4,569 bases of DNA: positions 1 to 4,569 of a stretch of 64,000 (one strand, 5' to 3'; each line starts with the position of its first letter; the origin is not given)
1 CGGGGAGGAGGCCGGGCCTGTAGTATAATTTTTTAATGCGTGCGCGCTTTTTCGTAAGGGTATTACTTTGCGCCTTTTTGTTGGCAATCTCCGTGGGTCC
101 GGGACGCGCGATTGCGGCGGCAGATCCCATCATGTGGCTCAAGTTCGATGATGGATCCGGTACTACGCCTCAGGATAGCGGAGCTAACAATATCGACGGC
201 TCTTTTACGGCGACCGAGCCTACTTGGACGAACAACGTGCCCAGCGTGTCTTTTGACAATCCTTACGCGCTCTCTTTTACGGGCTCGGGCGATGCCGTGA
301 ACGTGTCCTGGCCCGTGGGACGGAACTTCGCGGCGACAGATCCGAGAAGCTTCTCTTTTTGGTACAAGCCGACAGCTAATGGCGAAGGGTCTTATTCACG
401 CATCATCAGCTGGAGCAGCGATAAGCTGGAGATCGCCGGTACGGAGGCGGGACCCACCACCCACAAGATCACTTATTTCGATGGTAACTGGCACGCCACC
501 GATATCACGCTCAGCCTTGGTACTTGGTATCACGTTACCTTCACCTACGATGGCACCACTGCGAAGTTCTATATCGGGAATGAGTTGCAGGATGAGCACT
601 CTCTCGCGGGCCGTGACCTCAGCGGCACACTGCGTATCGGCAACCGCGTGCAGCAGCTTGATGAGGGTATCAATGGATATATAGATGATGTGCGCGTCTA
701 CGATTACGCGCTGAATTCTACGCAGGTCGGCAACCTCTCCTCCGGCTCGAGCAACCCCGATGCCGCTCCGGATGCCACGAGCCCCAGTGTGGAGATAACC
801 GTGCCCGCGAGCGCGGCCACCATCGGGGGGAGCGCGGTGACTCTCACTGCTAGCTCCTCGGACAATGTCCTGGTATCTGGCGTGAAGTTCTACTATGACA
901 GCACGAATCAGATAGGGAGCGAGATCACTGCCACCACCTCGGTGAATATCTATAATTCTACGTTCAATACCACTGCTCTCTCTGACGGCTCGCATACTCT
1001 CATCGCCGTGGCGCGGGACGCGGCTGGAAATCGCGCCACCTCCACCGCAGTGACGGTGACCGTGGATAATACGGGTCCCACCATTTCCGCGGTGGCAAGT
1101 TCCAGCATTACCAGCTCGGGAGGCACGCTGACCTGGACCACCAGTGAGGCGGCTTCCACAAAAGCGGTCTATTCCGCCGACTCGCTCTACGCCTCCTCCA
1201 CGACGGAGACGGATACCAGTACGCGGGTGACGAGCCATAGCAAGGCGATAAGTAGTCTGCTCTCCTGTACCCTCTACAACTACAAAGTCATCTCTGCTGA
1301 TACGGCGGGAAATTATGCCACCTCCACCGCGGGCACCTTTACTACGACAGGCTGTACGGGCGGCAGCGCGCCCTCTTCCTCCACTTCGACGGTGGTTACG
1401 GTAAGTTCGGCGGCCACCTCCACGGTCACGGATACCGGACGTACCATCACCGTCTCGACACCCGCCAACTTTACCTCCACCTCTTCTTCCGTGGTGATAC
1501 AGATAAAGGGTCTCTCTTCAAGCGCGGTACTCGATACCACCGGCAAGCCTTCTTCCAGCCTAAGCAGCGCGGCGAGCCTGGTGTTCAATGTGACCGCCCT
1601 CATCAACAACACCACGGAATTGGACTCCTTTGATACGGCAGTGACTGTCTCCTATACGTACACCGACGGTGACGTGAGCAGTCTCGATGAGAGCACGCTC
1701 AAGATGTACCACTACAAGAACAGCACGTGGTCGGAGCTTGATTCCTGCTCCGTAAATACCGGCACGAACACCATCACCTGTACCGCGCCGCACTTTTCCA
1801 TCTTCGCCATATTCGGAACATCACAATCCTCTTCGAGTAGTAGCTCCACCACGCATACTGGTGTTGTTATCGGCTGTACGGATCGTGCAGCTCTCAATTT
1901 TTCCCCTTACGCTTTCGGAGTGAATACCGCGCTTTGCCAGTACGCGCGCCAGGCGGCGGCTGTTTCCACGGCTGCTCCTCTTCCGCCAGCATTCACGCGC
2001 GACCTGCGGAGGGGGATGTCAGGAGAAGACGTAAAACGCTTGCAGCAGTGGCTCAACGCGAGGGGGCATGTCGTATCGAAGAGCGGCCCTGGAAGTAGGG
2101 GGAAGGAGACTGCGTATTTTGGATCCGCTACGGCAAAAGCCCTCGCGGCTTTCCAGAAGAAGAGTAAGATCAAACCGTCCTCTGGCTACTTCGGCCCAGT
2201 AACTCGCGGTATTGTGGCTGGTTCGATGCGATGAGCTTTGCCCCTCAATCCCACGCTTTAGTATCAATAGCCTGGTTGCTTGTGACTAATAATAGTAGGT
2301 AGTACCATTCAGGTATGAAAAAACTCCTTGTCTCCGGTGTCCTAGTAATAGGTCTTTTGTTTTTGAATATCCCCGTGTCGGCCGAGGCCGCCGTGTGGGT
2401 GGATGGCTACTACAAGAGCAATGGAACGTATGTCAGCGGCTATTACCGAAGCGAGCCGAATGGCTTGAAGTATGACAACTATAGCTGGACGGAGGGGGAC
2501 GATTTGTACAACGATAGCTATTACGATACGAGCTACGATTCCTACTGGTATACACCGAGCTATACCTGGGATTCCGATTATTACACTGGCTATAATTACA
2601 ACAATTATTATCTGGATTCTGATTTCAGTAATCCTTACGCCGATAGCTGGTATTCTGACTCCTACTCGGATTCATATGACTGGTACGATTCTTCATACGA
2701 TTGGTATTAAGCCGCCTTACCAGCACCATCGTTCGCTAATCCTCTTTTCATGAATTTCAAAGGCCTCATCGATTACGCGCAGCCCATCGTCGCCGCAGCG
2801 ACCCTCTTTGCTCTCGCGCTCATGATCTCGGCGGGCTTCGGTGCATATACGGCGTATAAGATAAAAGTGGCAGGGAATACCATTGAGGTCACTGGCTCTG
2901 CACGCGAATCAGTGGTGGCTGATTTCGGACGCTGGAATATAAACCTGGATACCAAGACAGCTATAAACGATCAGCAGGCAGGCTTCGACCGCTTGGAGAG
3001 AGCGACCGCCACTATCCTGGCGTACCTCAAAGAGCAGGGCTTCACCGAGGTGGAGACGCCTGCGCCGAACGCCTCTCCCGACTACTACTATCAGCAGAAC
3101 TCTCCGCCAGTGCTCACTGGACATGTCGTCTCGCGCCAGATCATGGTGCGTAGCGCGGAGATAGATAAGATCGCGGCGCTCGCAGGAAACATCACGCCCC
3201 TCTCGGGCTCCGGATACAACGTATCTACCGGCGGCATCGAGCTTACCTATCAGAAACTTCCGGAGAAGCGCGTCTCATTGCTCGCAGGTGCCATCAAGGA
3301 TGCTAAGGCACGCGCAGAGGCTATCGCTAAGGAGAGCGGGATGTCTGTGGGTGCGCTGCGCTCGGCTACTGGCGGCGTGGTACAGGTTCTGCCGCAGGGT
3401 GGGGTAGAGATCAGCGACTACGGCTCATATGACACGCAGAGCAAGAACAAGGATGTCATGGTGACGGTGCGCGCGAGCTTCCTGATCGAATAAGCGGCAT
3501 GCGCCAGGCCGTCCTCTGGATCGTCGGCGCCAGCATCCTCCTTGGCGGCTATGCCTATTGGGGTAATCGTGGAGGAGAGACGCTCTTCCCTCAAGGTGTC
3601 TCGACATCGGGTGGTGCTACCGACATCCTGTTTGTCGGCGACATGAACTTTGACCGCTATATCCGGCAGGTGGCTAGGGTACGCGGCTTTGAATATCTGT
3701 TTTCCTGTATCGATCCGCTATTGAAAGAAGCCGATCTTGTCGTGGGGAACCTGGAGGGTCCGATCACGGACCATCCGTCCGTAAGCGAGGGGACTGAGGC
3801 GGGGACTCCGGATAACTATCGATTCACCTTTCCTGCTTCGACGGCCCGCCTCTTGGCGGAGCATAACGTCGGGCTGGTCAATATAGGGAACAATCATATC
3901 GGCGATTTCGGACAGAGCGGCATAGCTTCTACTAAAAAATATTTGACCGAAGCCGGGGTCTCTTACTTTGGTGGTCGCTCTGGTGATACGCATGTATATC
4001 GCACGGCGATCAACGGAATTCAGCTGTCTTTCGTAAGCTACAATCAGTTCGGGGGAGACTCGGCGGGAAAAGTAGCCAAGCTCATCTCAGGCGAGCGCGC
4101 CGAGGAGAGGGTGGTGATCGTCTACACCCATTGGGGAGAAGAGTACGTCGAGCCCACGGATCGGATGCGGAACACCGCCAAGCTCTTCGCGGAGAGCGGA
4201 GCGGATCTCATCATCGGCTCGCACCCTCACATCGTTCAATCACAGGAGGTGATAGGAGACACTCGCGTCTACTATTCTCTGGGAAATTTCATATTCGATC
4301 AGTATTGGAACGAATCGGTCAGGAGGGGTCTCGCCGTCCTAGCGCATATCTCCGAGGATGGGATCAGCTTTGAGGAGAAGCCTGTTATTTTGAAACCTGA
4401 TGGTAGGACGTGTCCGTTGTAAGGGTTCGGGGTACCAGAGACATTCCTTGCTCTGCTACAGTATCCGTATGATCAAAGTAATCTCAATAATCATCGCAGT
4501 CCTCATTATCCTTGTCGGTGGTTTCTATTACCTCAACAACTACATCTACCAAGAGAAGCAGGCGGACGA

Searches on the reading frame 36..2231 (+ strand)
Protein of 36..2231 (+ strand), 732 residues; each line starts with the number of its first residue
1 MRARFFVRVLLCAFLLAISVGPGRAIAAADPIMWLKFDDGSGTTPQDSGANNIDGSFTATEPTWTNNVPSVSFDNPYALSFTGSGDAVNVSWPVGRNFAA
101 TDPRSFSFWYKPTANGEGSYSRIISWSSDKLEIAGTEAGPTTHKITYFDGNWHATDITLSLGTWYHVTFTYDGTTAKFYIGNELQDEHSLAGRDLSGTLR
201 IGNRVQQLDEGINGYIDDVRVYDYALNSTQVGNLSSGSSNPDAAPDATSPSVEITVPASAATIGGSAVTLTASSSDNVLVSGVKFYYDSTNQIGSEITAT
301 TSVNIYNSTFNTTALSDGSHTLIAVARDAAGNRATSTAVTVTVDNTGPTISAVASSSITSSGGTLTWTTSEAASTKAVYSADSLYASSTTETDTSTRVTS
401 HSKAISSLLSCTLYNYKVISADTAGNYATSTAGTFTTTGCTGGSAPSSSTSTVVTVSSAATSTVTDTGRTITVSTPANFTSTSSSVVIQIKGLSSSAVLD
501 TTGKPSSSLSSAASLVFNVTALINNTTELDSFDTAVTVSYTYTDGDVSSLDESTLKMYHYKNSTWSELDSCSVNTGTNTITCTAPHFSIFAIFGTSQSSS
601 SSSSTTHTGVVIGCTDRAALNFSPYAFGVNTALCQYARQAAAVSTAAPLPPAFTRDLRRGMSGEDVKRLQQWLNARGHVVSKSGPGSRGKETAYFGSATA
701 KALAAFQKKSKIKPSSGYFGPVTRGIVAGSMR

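Call 6: search_protein_families(library=pfam, proteins=[window:36-2231:+], max_evalue=0.01)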
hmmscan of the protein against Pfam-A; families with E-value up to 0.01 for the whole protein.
window:36-2231:+ (732 aa): 6 families
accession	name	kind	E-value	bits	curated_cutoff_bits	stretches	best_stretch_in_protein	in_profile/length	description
PF13385.13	Laminin_G_3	-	2e-19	70.6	27.6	1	89-231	6-150/151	Concanavalin A-like lectin/glucanases superfamily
PF17957.7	Big_7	-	2.1e-10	41.6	24.1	1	250-322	1-68/70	Bacterial Ig domain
PF01471.23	PG_binding_1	-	2.1e-09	37.9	23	1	662-724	1-54/57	Putative peptidoglycan binding domain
PF19077.6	Big_13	-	2e-06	28.7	27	1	298-345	54-102/102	Bacterial Ig-like domain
PF13750.12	Big_3_3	-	7.2e-06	26.2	27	1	306-359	3-57/157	Bacterial Ig-like domain (group 3)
PF14289.11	DUF4369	-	0.0097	16.9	25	0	545-599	5-59/91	Domain of unknown function (DUF4369)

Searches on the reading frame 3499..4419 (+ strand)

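Call 6: search_protein_families(library=pfam, proteins=[window:3499-4419:+], max_evalue=0.01)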
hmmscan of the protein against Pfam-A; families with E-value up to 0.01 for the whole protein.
window:3499-4419:+ (307 aa): 2 families
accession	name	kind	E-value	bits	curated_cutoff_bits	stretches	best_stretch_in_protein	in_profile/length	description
PF09587.15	PGA_cap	-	1.5e-49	169.2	27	1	43-268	2-255/255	Bacterial capsule synthesis protein PGA_cap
PF00149.33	Metallophos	-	0.007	17.3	21.5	0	44-245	35-190/191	Calcineurin-like phosphoesterase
